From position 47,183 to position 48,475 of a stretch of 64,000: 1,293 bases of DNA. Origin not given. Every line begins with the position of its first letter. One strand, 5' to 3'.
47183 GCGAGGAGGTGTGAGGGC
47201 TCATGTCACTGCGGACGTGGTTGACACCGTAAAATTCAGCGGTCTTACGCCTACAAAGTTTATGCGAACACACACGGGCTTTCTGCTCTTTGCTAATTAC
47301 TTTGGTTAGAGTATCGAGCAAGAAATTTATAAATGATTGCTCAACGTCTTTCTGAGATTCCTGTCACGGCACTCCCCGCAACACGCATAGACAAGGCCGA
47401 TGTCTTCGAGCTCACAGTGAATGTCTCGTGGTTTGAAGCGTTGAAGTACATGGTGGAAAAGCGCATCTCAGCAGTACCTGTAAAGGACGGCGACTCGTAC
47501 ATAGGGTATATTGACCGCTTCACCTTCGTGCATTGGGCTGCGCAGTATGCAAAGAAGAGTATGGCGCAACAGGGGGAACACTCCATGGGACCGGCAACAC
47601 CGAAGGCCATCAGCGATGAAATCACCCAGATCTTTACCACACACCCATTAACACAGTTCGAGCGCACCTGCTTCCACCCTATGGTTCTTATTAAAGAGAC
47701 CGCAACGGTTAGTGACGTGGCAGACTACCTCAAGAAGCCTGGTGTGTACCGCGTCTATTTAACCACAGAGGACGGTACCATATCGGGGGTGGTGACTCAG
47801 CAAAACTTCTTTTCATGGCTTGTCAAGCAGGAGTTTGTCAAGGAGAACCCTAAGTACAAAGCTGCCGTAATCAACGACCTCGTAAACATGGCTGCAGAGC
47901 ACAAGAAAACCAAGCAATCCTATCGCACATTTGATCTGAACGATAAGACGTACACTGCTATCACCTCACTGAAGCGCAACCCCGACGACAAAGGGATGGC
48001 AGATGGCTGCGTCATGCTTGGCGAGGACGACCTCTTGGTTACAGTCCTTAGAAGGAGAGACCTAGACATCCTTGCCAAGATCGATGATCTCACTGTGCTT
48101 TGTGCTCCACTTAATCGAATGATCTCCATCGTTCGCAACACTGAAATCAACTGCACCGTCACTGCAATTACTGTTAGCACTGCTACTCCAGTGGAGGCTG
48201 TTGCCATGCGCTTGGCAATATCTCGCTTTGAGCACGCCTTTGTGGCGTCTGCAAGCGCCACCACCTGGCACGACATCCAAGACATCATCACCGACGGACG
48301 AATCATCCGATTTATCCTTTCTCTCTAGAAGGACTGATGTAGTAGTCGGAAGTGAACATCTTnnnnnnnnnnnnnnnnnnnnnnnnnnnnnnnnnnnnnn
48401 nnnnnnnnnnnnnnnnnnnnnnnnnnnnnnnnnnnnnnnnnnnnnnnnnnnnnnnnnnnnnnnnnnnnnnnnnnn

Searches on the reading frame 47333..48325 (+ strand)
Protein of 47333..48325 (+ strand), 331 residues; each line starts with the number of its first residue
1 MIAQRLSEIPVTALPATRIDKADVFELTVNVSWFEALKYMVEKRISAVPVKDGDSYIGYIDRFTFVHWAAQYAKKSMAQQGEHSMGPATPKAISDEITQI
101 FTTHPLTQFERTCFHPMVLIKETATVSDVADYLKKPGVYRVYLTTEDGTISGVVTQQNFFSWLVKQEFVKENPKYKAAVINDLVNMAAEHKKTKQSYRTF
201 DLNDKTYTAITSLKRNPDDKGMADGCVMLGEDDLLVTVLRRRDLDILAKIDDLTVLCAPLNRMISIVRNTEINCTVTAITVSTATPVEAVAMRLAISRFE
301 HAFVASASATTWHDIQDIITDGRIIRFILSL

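Call 61: search_protein_families(library=pfam, proteins=[window:47333-48325:+])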
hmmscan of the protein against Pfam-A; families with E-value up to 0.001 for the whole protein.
window:47333-48325:+ (331 aa): 1 family
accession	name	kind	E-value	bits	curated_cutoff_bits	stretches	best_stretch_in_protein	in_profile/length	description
PF00571.33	CBS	-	1.9e-12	47.7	24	2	115-164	7-56/57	CBS domain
